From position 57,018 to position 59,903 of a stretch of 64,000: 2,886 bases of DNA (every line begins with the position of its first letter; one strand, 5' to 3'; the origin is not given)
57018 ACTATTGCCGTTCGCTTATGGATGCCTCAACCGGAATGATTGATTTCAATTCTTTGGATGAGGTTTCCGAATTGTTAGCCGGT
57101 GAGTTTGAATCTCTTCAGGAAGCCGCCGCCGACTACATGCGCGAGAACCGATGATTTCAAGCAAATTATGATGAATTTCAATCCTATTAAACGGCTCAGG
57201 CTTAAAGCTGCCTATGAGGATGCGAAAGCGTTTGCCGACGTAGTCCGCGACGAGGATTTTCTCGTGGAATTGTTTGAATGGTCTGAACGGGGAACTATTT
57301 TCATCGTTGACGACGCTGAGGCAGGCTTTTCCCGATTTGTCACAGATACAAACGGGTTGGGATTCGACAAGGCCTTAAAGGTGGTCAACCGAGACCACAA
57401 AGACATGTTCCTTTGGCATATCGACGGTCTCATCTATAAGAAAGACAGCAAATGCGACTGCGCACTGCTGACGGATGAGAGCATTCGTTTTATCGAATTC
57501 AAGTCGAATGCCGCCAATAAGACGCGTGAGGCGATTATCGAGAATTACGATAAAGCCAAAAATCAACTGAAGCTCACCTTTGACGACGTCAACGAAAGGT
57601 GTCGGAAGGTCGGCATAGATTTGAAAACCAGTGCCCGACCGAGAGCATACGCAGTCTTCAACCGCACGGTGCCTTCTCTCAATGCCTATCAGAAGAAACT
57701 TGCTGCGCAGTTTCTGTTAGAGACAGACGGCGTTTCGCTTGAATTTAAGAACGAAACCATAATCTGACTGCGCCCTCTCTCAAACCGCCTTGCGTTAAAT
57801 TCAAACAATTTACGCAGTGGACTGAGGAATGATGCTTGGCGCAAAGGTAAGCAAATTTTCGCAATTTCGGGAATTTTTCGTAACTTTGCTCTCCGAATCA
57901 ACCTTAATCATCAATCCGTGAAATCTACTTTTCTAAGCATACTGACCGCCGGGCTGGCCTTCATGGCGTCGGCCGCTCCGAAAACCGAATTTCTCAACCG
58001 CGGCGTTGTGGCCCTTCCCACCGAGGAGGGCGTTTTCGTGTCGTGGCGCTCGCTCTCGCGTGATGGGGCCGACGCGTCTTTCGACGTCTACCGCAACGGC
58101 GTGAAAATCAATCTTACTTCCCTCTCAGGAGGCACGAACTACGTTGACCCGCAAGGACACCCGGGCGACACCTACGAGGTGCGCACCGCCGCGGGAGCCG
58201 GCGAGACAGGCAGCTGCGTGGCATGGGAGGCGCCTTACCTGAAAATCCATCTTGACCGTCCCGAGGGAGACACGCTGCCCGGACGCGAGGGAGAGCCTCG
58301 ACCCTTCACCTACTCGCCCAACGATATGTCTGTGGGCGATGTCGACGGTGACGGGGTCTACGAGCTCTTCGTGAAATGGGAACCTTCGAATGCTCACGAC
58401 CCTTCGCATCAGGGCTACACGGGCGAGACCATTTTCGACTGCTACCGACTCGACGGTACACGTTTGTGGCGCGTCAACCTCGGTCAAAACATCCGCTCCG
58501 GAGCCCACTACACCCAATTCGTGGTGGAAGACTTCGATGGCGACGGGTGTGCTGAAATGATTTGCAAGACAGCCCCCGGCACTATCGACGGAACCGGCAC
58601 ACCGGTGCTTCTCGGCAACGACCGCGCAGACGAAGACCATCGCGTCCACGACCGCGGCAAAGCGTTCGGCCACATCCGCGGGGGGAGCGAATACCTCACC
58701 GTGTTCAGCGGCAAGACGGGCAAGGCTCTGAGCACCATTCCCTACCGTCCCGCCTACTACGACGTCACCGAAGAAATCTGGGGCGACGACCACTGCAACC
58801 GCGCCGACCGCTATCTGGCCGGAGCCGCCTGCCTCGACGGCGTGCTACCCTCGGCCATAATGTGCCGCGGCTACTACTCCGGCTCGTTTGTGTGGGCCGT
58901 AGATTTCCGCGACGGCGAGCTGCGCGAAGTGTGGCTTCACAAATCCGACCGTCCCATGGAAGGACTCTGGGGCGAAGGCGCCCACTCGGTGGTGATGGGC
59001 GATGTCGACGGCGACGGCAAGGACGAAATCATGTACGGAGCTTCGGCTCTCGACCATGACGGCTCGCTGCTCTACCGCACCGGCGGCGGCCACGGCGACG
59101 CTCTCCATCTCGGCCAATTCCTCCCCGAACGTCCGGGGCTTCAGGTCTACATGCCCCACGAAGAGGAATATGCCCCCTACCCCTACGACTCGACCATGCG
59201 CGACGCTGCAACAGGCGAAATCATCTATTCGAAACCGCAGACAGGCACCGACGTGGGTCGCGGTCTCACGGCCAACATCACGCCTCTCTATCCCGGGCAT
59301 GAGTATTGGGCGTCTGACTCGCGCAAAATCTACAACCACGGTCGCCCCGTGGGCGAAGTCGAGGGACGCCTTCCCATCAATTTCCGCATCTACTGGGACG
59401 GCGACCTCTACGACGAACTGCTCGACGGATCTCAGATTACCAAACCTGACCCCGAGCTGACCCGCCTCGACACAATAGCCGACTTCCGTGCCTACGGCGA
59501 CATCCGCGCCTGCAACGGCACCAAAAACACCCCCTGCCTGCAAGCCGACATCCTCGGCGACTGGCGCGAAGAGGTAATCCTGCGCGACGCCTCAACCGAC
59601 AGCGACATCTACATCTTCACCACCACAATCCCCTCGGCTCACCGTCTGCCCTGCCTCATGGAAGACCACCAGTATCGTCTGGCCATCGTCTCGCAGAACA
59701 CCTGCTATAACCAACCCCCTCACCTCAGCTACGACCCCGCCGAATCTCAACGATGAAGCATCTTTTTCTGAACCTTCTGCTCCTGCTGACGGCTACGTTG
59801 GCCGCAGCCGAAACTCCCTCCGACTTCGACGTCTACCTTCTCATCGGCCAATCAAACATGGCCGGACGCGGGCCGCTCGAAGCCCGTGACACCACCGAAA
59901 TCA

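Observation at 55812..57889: Low-GC two-gene cassette (ABC-type ATPase + small PD-(D/E)xK-like protein) bracketed by promoter-bearing direct repeats: candidate undescribed defence module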

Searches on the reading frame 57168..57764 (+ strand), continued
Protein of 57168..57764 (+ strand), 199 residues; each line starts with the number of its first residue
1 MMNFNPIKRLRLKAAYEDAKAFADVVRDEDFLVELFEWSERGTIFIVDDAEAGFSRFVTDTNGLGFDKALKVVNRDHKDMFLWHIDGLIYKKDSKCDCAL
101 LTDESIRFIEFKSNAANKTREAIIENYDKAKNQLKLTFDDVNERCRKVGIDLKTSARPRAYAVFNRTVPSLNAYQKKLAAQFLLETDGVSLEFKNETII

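Call 86: find_encoding_contigs(protein=P0320, flank=6000, max_places=3)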
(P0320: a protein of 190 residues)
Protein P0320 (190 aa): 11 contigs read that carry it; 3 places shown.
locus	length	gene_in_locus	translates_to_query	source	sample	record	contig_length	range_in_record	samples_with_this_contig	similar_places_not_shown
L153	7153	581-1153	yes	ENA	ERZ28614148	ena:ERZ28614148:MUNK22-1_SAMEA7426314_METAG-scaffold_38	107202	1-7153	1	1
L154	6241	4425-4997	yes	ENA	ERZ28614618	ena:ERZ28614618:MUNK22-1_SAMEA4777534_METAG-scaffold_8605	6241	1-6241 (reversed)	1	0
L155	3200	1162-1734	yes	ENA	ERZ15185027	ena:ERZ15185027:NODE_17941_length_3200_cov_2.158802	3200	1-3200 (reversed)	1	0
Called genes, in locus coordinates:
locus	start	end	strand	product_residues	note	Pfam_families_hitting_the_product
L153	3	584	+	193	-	?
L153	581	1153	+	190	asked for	-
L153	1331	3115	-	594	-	PF01336:tRNA_anti-codon, PF00152:tRNA-synt_2, PF02938:GAD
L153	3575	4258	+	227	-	PF02463:SMC_N (weak), PF00005:ABC_tran, PF13304:AAA_21 (weak)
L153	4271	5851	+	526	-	PF02687:FtsX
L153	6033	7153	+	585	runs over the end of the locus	PF02687:FtsX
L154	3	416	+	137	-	?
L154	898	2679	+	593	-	PF00078:RVT_1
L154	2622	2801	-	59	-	-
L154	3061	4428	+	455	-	PF13175:AAA_15, PF13304:AAA_21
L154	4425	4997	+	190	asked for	-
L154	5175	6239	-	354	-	?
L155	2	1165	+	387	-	?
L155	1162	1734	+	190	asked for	-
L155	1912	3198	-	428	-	?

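Call 94: search_dna_similar(query=window:57168-57764:+, collection=plasmids, mode=protein, max_evalue=0.001)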
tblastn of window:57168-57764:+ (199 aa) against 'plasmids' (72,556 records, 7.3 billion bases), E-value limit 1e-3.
No match.

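Call 95: search_dna_similar(query=window:57168-57764:+, collection=phages, mode=protein, max_evalue=0.001)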
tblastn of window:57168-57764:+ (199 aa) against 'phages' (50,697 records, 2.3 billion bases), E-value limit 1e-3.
No match.

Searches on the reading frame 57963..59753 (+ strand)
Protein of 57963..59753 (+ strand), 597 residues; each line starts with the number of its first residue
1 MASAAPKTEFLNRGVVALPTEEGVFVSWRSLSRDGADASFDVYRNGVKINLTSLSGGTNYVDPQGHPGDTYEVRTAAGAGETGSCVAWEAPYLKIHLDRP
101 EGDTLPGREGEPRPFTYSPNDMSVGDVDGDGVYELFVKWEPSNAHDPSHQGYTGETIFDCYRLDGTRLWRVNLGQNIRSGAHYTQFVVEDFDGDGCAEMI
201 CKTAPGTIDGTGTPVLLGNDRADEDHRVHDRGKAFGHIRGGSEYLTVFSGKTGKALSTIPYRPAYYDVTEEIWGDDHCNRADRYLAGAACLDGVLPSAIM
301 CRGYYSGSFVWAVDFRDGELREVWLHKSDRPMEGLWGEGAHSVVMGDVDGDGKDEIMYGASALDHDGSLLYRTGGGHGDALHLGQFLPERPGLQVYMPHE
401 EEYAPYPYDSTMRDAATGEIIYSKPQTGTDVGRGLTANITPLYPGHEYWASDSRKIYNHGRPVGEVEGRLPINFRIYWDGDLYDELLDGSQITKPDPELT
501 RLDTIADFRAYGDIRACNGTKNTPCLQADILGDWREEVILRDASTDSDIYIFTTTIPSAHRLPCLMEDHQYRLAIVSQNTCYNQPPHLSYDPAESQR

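Call 98: find_homologous_proteins(query=window:57963-59753:+, max_evalue=1e-100)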
Query window:57963-59753:+ (597 aa): 7817 proteins with E <= 1e-100 among 8000 candidates; the best 120 are listed.
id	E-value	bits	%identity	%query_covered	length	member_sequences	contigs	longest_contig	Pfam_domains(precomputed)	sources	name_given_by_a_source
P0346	0.0e+0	1411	99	100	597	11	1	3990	PF01839.30,PF21348.4,PF13517.13,PF18370.8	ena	-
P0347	0.0e+0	1102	98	80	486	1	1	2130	PF01839.30,PF21348.4,PF13517.13,PF18370.8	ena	-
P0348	0.0e+0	1071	75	99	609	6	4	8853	PF01839.30,PF21348.4,PF13517.13,PF18370.8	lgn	-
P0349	0.0e+0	1047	74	98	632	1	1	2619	PF01839.30,PF21348.4,PF13517.13,PF18370.8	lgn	-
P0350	0.0e+0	1035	73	99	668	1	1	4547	PF01839.30,PF21348.4,PF25292.1,PF13517.13,PF18370.8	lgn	-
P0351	1.1e-295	1000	72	99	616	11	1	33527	PF01839.30,PF21348.4,PF13517.13,PF18370.8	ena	-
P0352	5.9e-274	929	79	82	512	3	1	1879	PF01839.30,PF21348.4,PF13517.13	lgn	-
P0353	6.5e-269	912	64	99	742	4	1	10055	PF01839.30,PF21348.4,PF13517.13,PF18370.8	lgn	-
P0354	9.3e-269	911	64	100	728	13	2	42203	PF01839.30,PF21348.4,PF13517.13,PF18370.8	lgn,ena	-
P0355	5.5e-264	896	64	99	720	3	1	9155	PF01839.30,PF21348.4,PF13517.13,PF18370.8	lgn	-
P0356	2.1e-263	894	64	99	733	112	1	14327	PF01839.30,PF21348.4,PF13517.13,PF18370.8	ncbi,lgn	-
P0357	2.2e-259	880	64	99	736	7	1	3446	PF01839.30,PF21348.4,PF13517.13,PF18370.8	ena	-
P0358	1.3e-258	878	63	99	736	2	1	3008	PF01839.30,PF21348.4,PF13517.13,PF18370.8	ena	-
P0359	2.8e-251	854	62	99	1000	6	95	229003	PF01839.30,PF21348.4,PF07953.21,PF13517.13,PF13385.14,PF18370.8,PF02210.32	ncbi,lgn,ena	-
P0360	8.4e-251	852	62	99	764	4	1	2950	PF01839.30,PF21348.4,PF13517.13,PF18370.8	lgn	-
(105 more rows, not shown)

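Call 99: find_encoding_contigs(protein=P0351, flank=6000, max_places=2)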
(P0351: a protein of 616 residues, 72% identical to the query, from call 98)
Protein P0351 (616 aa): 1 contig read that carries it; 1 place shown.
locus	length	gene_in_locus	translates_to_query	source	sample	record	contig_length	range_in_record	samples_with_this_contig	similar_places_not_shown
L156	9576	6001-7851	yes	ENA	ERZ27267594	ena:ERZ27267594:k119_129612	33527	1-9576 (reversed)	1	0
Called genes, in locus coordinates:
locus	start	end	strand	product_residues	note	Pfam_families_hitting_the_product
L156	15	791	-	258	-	PF02153:PDH_N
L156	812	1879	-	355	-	PF00793:DAHP_synth_1, PF01817:CM_2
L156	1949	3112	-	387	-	PF00155:Aminotran_1_2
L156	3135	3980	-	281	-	PF00800:PDT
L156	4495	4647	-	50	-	-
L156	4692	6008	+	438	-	PF01554:MatE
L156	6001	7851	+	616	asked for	PF13517:FG-GAP_3 (faint), PF18370:RGI_lyase, PF21348:RGL11_C, PF01839:FG-GAP (faint)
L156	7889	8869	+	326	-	PF00144:Beta-lactamase (weak), PF13354:Beta-lactamase2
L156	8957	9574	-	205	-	?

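Call 100: find_encoding_contigs(protein=P0348, flank=6000, max_places=3)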
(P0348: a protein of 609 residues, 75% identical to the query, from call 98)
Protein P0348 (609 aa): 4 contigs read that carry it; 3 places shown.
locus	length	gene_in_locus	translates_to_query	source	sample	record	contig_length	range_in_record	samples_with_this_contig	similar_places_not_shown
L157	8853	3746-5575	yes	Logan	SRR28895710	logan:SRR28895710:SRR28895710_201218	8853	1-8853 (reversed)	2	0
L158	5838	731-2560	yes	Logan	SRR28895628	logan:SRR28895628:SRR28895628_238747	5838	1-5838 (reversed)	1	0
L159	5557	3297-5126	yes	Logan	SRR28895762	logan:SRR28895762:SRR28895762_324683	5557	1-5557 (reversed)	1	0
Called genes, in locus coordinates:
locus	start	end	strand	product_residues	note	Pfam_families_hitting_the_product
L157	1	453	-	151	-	?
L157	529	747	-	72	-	-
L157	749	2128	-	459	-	-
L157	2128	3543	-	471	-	PF20030:bpMoxR, PF07728:AAA_5, PF17868:AAA_lid_8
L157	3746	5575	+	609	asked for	PF18370:RGI_lyase, PF13517:FG-GAP_3 (faint), PF21348:RGL11_C, PF01839:FG-GAP (faint)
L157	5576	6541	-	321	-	-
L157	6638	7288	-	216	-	PF00472:RF-1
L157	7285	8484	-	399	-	PF01139:RtcB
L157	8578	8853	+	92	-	?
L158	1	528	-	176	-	?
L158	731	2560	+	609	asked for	PF18370:RGI_lyase, PF13517:FG-GAP_3 (faint), PF21348:RGL11_C, PF01839:FG-GAP (faint)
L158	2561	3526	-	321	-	-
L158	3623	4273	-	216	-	PF00472:RF-1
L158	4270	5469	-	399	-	PF01139:RtcB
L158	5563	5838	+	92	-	?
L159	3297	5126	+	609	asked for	PF18370:RGI_lyase, PF13517:FG-GAP_3 (faint), PF21348:RGL11_C, PF01839:FG-GAP (faint)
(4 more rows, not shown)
